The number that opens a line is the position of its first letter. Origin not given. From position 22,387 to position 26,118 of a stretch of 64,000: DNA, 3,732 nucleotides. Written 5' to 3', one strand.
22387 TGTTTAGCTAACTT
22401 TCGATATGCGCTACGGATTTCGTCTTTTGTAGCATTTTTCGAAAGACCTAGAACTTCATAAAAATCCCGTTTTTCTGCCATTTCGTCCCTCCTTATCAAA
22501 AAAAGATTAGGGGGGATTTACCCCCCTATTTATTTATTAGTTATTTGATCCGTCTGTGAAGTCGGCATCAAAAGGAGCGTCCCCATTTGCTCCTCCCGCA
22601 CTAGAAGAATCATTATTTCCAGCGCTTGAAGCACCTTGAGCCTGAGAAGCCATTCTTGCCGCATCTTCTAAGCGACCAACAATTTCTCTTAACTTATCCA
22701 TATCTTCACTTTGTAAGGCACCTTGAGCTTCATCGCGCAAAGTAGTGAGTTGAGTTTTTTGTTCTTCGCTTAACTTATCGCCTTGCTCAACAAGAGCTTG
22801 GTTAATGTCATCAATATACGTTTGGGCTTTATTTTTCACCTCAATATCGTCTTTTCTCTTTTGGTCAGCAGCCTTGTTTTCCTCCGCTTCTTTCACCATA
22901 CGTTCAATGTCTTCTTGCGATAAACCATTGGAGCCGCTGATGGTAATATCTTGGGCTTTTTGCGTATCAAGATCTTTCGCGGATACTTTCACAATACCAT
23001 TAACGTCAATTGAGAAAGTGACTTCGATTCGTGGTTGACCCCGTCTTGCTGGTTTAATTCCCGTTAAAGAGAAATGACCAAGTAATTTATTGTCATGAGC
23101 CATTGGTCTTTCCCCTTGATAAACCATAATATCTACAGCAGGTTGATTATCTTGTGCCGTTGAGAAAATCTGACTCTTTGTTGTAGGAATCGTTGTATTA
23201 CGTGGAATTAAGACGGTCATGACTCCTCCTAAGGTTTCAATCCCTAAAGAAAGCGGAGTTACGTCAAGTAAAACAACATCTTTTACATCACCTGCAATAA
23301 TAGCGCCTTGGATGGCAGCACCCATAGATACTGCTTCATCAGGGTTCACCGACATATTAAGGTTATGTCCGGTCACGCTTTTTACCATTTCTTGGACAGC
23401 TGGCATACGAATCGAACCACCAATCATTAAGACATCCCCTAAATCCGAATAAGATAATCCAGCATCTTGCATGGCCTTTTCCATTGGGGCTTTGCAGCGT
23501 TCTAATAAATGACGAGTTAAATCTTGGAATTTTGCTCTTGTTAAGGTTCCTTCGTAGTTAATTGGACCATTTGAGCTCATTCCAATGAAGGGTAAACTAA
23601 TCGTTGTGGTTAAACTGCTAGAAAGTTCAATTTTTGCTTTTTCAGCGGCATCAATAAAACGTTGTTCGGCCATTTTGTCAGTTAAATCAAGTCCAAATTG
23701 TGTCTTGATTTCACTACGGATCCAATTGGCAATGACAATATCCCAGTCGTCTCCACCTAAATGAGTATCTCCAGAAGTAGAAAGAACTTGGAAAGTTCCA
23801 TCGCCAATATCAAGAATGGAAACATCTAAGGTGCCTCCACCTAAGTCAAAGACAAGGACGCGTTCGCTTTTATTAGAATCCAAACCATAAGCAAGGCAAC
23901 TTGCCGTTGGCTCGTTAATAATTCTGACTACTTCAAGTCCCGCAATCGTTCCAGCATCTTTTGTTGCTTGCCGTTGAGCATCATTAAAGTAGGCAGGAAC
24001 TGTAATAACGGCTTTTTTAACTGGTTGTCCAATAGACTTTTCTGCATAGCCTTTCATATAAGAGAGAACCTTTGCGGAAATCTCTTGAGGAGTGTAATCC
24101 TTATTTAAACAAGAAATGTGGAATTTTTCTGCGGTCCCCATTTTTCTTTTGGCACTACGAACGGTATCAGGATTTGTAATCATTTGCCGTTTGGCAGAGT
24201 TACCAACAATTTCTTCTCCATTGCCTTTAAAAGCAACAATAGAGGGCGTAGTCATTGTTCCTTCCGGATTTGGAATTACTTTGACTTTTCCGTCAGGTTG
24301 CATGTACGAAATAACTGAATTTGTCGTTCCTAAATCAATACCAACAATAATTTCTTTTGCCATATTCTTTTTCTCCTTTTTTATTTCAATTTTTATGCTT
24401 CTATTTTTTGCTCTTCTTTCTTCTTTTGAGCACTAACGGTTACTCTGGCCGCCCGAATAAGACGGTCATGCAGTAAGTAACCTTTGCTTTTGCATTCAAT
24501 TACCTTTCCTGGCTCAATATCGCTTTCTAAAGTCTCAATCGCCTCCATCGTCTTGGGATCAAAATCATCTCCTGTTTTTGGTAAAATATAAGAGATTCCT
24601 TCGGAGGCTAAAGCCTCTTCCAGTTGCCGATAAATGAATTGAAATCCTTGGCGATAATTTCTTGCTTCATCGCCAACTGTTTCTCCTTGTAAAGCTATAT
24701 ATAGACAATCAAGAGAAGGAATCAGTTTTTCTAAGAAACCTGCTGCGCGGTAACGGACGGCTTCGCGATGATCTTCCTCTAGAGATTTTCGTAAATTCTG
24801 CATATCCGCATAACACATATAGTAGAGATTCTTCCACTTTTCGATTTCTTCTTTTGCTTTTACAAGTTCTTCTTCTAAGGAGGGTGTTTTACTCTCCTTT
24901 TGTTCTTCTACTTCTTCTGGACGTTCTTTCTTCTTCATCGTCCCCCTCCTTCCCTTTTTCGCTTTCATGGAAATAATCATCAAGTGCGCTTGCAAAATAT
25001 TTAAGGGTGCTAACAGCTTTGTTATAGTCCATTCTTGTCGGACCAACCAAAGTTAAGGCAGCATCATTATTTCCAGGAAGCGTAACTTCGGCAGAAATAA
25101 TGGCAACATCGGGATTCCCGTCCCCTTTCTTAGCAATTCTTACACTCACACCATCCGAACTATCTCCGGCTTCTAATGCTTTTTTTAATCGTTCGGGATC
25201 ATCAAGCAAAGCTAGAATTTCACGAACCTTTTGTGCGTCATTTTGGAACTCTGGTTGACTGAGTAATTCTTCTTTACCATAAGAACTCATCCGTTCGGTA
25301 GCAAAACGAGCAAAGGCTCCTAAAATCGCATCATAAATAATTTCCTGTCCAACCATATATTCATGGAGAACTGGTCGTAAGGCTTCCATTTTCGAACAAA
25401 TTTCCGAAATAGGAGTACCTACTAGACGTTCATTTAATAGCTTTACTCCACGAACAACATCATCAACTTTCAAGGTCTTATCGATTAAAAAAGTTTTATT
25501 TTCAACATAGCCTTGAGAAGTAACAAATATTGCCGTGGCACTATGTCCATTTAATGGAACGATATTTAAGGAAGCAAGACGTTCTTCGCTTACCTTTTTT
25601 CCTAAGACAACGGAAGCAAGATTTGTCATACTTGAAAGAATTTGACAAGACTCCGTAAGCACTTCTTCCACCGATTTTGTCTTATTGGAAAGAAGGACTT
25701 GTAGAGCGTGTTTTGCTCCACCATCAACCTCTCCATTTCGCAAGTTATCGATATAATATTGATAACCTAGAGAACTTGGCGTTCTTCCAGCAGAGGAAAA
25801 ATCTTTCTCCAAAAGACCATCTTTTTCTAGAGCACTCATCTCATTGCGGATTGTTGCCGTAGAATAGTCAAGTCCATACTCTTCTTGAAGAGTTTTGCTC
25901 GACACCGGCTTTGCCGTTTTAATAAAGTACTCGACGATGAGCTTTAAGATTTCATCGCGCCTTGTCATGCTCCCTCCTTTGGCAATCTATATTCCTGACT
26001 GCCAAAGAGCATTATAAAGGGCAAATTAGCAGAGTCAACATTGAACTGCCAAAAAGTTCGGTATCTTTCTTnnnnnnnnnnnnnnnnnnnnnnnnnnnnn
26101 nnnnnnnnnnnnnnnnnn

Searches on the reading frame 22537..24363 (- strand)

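Call 28: search_protein_families(library=pfam, proteins=[window:22537-24363:-], max_evalue=0.00001)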
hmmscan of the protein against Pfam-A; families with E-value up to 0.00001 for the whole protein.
window:22537-24363:- (608 aa): 2 families
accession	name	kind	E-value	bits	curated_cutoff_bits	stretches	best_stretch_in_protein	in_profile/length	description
PF00012.26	HSP70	-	1.8e-215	717.2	20.6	1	6-569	1-590/599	Hsp70 protein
PF06723.19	MreB_Mbl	-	4e-20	72.3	27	1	7-351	4-317/327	MreB/Mbl protein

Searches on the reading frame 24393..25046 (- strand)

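Call 28: search_protein_families(library=pfam, proteins=[window:24393-25046:-], max_evalue=0.00001)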
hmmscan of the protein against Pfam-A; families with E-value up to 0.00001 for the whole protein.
window:24393-25046:- (217 aa): 1 family
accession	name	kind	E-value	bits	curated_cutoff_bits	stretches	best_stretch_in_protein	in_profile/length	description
PF01025.24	GrpE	-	1.8e-40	138.7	25.8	1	44-205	3-164/165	GrpE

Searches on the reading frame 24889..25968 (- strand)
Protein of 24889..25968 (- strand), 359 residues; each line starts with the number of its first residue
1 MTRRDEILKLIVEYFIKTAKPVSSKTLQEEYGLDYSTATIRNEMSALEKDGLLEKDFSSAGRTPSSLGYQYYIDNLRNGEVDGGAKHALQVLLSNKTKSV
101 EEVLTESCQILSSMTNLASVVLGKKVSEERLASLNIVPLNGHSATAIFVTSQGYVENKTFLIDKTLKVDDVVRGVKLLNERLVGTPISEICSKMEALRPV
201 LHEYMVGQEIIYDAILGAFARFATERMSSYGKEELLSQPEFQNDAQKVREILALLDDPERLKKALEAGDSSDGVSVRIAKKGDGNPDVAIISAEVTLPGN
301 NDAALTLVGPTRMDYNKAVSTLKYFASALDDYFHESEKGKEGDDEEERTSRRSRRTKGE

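Call 28: search_protein_families(library=pfam, proteins=[window:24889-25968:-], max_evalue=0.00001)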
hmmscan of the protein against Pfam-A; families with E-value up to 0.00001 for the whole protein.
window:24889-25968:- (359 aa): 1 family
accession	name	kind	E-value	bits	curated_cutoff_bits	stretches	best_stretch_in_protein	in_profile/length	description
PF01628.27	HrcA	-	1.6e-42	146.3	22.2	1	101-319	1-215/215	HrcA protein C terminal domain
